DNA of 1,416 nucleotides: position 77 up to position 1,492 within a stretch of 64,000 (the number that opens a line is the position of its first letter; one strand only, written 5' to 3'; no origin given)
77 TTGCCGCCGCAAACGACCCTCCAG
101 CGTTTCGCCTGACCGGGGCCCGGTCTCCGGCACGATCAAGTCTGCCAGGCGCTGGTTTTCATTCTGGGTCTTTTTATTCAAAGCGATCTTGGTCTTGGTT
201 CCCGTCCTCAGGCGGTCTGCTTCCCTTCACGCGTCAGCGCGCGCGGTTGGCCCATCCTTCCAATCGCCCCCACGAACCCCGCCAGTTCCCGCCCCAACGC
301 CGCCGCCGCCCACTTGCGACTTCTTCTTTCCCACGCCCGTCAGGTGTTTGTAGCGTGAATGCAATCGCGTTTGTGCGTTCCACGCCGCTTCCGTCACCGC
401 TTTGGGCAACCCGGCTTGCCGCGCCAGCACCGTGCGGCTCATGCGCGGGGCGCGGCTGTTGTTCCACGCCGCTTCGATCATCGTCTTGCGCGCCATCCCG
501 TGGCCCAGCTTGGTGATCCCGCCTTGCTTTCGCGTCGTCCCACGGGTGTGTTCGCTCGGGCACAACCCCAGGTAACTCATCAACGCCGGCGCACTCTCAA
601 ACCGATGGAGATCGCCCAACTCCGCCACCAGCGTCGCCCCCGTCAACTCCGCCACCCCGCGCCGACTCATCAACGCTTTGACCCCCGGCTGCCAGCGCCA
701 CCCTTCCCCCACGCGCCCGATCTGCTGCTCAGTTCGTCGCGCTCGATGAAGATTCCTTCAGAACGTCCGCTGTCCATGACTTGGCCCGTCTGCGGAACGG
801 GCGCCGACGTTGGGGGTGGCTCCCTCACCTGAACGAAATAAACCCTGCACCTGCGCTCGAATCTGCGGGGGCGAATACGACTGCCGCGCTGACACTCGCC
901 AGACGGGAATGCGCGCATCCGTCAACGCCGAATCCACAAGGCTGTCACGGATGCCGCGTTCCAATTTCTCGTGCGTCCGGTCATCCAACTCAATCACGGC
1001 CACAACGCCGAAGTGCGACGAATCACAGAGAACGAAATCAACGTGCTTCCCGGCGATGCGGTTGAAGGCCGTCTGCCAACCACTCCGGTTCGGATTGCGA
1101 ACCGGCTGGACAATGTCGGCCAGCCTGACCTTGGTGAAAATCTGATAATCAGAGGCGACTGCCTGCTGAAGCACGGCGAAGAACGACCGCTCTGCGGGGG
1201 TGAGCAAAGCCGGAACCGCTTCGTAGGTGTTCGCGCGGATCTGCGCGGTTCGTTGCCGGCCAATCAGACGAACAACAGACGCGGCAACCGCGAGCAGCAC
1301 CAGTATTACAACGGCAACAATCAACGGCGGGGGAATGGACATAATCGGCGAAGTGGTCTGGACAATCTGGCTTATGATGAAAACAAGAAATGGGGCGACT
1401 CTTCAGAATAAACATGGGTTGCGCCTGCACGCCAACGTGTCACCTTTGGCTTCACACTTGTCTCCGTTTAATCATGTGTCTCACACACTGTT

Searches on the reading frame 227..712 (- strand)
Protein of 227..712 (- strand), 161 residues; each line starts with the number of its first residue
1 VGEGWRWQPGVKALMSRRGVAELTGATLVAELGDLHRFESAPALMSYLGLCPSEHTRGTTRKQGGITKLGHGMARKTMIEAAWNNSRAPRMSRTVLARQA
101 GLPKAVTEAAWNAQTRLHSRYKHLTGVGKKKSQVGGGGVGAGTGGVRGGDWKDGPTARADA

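Call 59: search_protein_families(library=pfam, proteins=[window:227-712:-], max_evalue=0.0001)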
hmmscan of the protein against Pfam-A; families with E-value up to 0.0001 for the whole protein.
window:227-712:- (161 aa): 1 family
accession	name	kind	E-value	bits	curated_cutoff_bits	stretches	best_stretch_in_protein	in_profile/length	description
PF02371.22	Transposase_20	-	1.2e-19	70.9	21.3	1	12-90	2-80/87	Transposase IS116/IS110/IS902 family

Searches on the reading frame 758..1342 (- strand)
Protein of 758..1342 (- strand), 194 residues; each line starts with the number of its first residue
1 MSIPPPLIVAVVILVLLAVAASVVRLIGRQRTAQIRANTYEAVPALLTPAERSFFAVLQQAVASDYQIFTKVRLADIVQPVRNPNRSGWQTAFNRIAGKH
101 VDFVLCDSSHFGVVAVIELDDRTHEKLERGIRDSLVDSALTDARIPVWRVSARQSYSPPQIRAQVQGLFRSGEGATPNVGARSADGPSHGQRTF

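Call 59: search_protein_families(library=pfam, proteins=[window:758-1342:-], max_evalue=0.0001)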
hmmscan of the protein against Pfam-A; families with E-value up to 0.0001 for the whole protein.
window:758-1342:- (194 aa): 1 family
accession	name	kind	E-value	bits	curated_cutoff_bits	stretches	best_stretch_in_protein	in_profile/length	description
PF10881.14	DUF2726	-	5.7e-36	123.5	24.7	1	46-165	4-123/126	Protein of unknown function (DUF2726)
